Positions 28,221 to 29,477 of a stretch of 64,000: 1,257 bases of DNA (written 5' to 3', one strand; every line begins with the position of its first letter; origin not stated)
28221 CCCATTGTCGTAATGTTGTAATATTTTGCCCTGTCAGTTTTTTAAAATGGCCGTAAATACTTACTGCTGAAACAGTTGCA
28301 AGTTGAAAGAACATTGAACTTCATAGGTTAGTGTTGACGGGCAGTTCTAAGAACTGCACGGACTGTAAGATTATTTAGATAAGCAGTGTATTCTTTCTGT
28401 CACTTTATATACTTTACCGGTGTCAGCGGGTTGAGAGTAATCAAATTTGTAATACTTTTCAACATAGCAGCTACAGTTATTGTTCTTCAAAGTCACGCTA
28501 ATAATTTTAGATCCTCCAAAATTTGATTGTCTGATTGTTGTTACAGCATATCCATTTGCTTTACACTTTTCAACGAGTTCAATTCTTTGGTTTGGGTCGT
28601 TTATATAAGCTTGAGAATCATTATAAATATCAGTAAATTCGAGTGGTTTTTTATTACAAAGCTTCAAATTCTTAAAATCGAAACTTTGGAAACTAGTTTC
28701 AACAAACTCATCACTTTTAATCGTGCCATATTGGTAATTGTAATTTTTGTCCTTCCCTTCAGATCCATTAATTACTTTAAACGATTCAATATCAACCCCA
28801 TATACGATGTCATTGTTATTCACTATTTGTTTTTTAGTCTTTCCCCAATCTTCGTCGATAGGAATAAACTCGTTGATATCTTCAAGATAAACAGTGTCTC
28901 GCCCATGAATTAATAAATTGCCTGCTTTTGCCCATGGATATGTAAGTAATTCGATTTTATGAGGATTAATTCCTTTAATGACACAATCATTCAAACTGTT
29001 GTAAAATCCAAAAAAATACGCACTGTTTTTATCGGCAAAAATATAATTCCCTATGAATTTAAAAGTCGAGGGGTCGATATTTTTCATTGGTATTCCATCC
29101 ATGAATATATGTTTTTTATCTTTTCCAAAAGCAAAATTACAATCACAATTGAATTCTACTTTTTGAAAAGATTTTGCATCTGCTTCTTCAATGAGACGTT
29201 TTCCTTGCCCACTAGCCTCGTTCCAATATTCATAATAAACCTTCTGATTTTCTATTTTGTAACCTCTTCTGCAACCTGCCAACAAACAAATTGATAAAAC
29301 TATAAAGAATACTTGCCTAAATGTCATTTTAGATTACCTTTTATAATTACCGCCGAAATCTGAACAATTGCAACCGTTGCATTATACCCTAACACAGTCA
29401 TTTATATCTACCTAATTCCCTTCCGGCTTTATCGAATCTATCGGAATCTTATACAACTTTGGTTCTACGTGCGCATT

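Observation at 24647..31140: Integron-like cassette array: a ~130-bp structured repeat punctuates a one-directional string of small unrelated ORFs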

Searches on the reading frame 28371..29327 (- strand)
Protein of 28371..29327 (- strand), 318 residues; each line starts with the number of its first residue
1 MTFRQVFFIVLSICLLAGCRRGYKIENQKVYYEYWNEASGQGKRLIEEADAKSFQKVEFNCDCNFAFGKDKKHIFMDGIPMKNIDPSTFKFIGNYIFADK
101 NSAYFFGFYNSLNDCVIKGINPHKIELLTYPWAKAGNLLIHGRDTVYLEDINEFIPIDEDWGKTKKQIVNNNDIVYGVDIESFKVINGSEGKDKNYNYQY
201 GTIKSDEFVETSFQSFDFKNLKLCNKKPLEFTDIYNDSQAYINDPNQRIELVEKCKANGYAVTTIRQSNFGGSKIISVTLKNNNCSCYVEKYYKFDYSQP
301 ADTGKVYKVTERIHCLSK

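Call 9: search_protein_families(library=pfam, proteins=[window:28371-29327:-], max_evalue=0.01)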
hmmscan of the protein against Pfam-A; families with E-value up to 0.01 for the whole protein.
window:28371-29327:- (318 aa): 1 family
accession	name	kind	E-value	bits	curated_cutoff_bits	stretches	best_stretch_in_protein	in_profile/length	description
PF13644.11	DKNYY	-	1.2e-11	45.9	25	1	23-200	1-139/141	DKNYY family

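Call 72: find_homologous_proteins(query=window:28371-29327:-, max_evalue=1e-10)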
Query window:28371-29327:- (318 aa): 182 proteins with E <= 1e-10 among 478 candidates; the best 120 are listed.
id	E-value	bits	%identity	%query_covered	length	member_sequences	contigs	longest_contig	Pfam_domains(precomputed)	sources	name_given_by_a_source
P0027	9.1e-215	730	99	100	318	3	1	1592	PF13644.12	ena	-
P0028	3.7e-153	528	70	99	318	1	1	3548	PF13644.12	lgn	-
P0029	1.8e-146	506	68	100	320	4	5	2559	PF13644.12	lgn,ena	-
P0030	1.6e-145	502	68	100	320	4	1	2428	PF13644.12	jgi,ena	-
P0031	2.8e-145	502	68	100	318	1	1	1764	PF13644.12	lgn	-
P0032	1.4e-136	473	64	96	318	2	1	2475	PF13644.12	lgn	-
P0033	2.7e-136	472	63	99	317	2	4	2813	PF13644.12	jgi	-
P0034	1.4e-135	470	60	100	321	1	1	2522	PF13644.12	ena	-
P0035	1.8e-135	469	63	100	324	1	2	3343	PF13644.12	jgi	jgi:hypothetical protein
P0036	2.7e-135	469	63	100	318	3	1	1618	PF13644.12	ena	-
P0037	4.7e-135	468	62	100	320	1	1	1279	PF13644.12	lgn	-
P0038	4.9e-134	465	62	99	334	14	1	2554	PF13644.12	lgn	-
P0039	5.7e-134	464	62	99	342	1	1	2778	PF13644.12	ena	-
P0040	6.0e-134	464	62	100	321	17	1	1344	PF13644.12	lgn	-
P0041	2.9e-133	462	61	100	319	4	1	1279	PF13644.12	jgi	jgi:hypothetical protein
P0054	4.2e-127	442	58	100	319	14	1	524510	PF13644.12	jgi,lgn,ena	-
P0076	8.2e-124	431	57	99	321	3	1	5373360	PF13644.12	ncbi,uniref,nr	ncbi:hypothetical protein CPT03_07600 [Pedobacter ginsengisoli]|uniref:DKNYY family protein n=1 Tax=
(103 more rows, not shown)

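Call 73: find_encoding_contigs(protein=P0028, flank=5000, max_places=3)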
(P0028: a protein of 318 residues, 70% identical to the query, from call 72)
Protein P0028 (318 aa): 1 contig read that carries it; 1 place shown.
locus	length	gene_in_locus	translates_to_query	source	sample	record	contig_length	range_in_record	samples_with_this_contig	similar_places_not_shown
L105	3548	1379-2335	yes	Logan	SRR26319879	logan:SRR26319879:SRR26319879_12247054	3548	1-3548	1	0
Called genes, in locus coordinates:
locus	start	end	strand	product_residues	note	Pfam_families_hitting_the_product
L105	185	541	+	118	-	-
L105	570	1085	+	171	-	-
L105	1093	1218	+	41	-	-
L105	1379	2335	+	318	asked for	PF13644:DKNYY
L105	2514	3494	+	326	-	PF00561:Abhydrolase_1, PF12146:Hydrolase_4, PF12697:Abhydrolase_6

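Call 74: find_encoding_contigs(protein=P0029, flank=5000, max_places=5)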
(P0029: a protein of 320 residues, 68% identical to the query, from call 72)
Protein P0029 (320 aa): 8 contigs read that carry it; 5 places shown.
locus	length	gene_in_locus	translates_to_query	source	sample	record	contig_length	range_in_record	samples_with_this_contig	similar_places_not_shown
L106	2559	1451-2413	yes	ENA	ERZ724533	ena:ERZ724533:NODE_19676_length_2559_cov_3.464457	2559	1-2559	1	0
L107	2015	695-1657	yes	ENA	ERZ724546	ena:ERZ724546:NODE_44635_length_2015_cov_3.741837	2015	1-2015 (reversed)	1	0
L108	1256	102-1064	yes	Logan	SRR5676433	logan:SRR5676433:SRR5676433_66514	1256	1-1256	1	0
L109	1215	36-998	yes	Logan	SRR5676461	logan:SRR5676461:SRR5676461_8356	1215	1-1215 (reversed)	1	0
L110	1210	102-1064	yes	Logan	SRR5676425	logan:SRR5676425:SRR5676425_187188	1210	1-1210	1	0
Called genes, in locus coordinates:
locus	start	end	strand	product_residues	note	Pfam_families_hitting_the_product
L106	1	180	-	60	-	?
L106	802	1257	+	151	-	-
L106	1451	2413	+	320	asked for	PF13644:DKNYY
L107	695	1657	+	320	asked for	PF13644:DKNYY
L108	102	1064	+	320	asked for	PF13644:DKNYY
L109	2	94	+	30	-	?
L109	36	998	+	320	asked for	PF13644:DKNYY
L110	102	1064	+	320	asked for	PF13644:DKNYY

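Call 89: find_encoding_contigs(protein=P0076, flank=10000, max_places=2)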
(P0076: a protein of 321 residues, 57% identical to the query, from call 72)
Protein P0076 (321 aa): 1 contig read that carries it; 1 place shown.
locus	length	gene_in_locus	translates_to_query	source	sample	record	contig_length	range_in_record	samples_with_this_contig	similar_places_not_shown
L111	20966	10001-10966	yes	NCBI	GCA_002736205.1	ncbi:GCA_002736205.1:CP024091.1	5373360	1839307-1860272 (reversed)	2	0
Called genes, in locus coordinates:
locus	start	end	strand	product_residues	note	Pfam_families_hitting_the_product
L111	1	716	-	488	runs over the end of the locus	PF14691:Fer4_20, PF00070:Pyr_redox (faint), PF00890:FAD_binding_2 (weak), PF01266:DAO (weak), PF01593:Amino_oxidase (weak), PF07992:Pyr_redox_2, PF12831:FAD_oxidored (weak), PF13450:NAD_binding_8, +3 more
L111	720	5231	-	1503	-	PF00310:GATase_2, PF04898:Glu_syn_central, PF01645:Glu_synthase, PF01493:GXGXG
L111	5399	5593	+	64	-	-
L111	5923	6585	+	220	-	PF00923:TAL_FSA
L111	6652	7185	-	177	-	PF08645:PNK3P, PF00702:Hydrolase (weak), PF13419:HAD_2 (weak), PF13242:Hydrolase_like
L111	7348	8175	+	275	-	PF00561:Abhydrolase_1, PF02230:Abhydrolase_2 (faint), PF12146:Hydrolase_4, PF12697:Abhydrolase_6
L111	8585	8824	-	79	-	-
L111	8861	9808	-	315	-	PF13408:Zn_ribbon_recom (faint)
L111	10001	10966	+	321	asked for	PF13644:DKNYY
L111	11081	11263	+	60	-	-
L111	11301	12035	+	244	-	-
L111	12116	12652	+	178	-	PF04542:Sigma70_r2 (faint)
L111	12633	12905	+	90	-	-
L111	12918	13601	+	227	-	PF00574:CLP_protease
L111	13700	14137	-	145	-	PF12120:Arr-ms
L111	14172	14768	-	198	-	PF07366:SnoaL, PF12680:SnoaL_2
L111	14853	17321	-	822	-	PF00924:MS_channel_2nd, PF21082:MS_channel_3rd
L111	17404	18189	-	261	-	PF00657:Lipase_GDSL, PF13472:Lipase_GDSL_2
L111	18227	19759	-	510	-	PF00916:Sulfate_transp, PF01740:STAS (weak)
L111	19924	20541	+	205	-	PF00440:TetR_N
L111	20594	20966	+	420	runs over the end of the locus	PF02321:OEP (weak)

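Call 90: find_encoding_contigs(protein=P0054, flank=10000, max_places=2)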
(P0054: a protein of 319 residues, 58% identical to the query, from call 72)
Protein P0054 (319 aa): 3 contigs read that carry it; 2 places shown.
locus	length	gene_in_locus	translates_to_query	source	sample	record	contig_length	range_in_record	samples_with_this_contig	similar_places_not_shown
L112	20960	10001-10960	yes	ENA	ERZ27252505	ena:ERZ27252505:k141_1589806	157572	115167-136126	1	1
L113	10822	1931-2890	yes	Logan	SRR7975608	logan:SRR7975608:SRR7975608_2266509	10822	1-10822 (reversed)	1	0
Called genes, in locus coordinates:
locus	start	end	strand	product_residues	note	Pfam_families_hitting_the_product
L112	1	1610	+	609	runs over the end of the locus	PF00664:ABC_membrane, PF00005:ABC_tran, PF02463:SMC_N (weak)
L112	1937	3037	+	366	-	PF00144:Beta-lactamase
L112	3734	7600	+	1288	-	PF20693:YobI-ATPase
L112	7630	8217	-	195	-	-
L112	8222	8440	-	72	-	-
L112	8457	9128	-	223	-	-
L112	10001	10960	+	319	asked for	PF13644:DKNYY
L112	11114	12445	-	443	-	PF01408:GFO_IDH_MocA, PF19051:GFO_IDH_MocA_C2, PF22725:GFO_IDH_MocA_C3 (faint)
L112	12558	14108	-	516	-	PF12771:SusD-like_2, PF12741:SusD-like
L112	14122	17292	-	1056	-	PF13620:CarboxypepD_reg, PF13715:CarbopepD_reg_2, PF07715:Plug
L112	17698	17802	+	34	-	-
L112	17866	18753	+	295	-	PF00165:HTH_AraC (faint), PF12833:HTH_18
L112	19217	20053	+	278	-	PF01557:FAA_hydrolase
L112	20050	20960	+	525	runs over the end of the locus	PF00171:Aldedh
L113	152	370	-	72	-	-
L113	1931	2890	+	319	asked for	PF13644:DKNYY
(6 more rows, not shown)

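Call 92: search_protein_families(library=pfam, proteins=[L111:8861-9808:-, L111:8585-8824:-, L111:11301-12035:+, L112:8457-9128:-, L112:7630-8217:-], max_evalue=0.01)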
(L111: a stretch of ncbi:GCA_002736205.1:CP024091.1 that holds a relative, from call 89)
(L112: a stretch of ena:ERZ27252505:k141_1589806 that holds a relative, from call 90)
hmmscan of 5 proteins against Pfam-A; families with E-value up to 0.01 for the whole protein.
L111:8861-9808:- (315 aa): 2 families
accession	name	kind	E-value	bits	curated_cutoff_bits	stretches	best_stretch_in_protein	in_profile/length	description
PF13408.12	Zn_ribbon_recom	-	1.4e-05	25.8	25.3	1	106-159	1-57/58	Recombinase zinc beta ribbon domain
PF24859.1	FdhE_central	-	0.00045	20.7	27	1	112-139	1-30/39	FdhE, central domain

L111:8585-8824:- (79 aa): 0 families

L111:11301-12035:+ (244 aa): 0 families

L112:8457-9128:- (223 aa): 0 families

L112:7630-8217:- (195 aa): 0 families

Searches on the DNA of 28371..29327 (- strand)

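Call 91: search_with_rna_model(model_id=R1, sources=[L111, L112, L113], max_evalue=0.01)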
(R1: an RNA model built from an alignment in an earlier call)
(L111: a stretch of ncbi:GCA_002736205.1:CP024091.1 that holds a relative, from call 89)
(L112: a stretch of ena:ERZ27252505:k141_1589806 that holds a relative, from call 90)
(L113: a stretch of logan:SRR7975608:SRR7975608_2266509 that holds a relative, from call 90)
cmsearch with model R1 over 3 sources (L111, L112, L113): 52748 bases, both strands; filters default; matches with E-value up to 0.01: 0.
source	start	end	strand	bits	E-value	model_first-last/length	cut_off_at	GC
